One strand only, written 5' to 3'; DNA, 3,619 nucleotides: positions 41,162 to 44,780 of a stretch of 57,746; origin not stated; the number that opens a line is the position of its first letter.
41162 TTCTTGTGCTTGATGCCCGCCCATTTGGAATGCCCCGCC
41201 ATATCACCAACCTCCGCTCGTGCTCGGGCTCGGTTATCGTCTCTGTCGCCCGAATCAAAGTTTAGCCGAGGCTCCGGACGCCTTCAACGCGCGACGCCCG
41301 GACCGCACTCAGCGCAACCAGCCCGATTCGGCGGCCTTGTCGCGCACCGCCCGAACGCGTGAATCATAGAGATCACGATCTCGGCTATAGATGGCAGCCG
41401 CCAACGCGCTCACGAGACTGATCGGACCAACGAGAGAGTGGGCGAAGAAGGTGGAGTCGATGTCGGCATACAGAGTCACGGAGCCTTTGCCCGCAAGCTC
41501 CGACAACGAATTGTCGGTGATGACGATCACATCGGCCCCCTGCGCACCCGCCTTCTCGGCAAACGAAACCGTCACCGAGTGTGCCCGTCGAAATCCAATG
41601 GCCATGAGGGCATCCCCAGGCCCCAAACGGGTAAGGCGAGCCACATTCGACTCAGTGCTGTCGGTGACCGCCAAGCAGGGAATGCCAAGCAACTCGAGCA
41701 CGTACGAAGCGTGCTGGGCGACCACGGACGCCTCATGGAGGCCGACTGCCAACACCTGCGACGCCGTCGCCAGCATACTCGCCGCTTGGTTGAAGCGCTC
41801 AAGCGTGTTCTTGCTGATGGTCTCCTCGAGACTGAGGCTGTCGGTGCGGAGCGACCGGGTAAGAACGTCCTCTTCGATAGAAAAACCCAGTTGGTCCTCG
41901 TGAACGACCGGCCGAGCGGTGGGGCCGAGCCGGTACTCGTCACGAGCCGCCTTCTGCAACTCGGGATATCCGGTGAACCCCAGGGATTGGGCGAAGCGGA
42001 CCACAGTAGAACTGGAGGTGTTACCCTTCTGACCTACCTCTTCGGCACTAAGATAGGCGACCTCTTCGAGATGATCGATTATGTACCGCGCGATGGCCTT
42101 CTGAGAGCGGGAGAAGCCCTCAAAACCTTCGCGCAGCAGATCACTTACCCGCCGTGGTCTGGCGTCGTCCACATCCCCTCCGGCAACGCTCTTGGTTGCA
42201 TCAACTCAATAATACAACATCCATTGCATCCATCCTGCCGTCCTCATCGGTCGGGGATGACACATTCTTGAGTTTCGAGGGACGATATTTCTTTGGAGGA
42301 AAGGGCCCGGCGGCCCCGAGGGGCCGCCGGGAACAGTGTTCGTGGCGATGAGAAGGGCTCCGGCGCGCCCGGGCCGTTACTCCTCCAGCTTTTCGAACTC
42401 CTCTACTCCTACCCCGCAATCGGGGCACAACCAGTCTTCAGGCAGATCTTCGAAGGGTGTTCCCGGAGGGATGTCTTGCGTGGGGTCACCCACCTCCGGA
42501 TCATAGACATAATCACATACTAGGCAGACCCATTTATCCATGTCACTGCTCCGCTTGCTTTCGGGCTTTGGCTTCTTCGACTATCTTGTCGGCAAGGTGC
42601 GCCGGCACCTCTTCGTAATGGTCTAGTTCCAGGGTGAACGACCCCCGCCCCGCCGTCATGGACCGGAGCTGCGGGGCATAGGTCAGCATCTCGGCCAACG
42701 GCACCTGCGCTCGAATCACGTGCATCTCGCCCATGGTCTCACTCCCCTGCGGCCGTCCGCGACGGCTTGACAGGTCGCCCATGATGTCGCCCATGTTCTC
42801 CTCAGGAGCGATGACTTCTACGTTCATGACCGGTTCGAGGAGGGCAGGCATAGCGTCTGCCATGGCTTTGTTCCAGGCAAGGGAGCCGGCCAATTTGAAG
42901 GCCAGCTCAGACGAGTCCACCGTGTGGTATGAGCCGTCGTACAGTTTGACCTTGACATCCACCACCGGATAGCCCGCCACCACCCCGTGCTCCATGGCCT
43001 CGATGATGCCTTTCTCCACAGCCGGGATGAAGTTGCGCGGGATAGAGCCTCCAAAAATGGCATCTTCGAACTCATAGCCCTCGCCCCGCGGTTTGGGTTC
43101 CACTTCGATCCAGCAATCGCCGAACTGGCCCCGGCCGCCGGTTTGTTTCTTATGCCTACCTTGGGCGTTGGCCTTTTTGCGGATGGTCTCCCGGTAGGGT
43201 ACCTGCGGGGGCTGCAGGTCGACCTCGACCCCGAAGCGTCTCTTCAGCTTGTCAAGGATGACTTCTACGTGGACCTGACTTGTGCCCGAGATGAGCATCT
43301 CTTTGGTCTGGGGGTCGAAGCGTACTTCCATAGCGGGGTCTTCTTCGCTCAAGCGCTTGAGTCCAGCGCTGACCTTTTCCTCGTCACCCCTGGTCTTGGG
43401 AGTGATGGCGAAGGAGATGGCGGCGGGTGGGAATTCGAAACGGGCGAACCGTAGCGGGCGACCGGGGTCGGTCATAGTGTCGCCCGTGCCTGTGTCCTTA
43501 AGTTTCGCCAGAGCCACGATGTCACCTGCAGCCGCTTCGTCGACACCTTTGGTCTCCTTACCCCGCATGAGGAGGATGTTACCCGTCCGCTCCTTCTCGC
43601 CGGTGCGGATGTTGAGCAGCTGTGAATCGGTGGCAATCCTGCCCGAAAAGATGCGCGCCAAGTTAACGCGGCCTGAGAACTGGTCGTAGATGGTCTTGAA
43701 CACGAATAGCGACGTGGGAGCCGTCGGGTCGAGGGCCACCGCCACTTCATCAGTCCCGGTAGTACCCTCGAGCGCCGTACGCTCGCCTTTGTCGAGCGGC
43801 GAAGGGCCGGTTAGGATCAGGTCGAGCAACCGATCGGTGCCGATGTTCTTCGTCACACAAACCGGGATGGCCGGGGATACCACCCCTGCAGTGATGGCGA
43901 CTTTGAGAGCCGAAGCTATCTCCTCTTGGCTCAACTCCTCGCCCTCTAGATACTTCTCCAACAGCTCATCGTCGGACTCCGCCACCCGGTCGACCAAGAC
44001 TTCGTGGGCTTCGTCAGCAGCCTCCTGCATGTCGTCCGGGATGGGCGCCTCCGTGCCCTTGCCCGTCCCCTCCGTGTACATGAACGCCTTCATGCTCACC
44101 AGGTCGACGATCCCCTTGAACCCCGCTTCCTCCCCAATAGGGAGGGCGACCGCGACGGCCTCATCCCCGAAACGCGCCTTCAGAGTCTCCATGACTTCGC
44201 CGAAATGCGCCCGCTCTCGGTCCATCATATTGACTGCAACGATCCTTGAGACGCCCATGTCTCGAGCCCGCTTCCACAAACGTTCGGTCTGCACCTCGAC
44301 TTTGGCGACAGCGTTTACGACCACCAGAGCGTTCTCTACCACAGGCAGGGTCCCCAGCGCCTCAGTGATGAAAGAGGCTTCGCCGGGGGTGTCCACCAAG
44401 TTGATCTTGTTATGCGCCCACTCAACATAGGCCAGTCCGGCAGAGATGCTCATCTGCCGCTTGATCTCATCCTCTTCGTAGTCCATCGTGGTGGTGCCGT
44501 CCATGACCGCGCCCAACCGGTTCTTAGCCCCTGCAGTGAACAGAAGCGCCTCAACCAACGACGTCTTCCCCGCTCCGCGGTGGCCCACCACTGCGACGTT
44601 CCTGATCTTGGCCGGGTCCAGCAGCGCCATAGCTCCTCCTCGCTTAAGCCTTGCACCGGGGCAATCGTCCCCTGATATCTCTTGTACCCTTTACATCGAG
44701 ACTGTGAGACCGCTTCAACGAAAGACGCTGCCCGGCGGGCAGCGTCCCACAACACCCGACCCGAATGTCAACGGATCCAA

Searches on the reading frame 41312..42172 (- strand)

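Call 37: search_protein_families(library=ncbifam, proteins=[window:41312-42172:-], max_evalue=0.001)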
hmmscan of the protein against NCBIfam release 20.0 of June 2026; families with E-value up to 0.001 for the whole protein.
window:41312-42172:- (287 aa): 7 families
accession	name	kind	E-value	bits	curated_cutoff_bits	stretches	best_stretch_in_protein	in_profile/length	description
NF008590.0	PRK11557.1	equivalog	5.5e-23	81.8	355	1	14-239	8-233/282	MurR/RpiR family transcriptional regulator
NF010701.0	PRK14101.1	equivalog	5.7e-16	57.8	920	1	11-238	345-567/638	bifunctional transcriptional regulator/glucokinase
NF012026.0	PRK15482.1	equivalog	1.1e-14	54.6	408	1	20-227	14-224/285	HTH-type transcriptional regulator MurR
NF008458.0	PRK11337.1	equivalog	3.7e-13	49.1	378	1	9-234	16-237/293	MurR/RpiR family transcriptional regulator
NF040776.2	AlsR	equivalog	8.2e-13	47.9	400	1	13-237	8-228/279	transcriptional repressor AlsR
NF008451.0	PRK11302.1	subfamily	1.6e-11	44.2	296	1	13-261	7-254/286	transcriptional regulator HexR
NF046014.1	sap1_reg_SapR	equivalog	4.2e-06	26.4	500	1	17-278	9-285/295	sap1 transcriptional regulator SapR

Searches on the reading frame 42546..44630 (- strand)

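Call 37: search_protein_families(library=ncbifam, proteins=[window:42546-44630:-], max_evalue=0.001)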
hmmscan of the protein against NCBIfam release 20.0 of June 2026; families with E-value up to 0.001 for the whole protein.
window:42546-44630:- (695 aa): 31 families (the best 25 are shown)
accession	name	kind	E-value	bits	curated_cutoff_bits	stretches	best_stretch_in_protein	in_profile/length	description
NF009381.0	PRK12740.1-5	subfamily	9.5e-272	903.4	583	1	4-692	4-690/692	elongation factor G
TIGR00484.1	EF-G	equivalog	1.1e-210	701.4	659.4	1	6-688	7-690/691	elongation factor G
NF009891.0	PRK13351.1-1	equivalog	1e-196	655.6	597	1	5-689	5-679/681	elongation factor G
NF009377.1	PRK12740.1-1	equivalog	4.2e-187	623.7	890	1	5-683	9-698/700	elongation factor G-like protein EF-G2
NF009379.0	PRK12740.1-3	equivalog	2.7e-174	581.4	513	1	8-689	7-672/674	elongation factor G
NF058620.1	EFG2_Bacteroid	exception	2e-168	562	1000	2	5-514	5-509/717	elongation factor G2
NF012153.1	tet_protect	equivalog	3.7e-85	286.4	775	1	11-670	2-612/614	tetracycline resistance ribosomal protection protein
TIGR00490.1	aEF-2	equivalog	3.6e-70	236.9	738.45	3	296-488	280-474/720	elongation factor EF-2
NF033148.1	tet_protect_M_W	exception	5.8e-63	213.2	1100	2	213-675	175-613/639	TetM/TetW/TetO/TetS family tetracycline resistance ribosomal protection protein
NF000120.3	47473_otr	exception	2.3e-60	204.9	900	1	11-665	4-606/608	tetracycline resistance ribosomal protection protein Otr(A)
NF012155.1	tet_protect_M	exception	3.1e-52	177.7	1420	2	213-672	175-610/639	tetracycline resistance ribosomal protection protein Tet(M)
NF001964.0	PRK00741.1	equivalog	2.2e-47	161.7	473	1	8-484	11-474/529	peptide chain release factor 3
TIGR01394.1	TypA_BipA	equivalog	1.9e-44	151.9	757.3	3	9-149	1-139/594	translational GTPase TypA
NF012154.0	tet_protect_Q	exception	2.7e-42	144.9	1425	2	9-154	3-148/638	tetracycline resistance ribosomal protection protein Tet(Q)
TIGR00503.1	prfC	equivalog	1.1e-38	132.9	466.95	1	7-475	9-464/527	peptide chain release factor 3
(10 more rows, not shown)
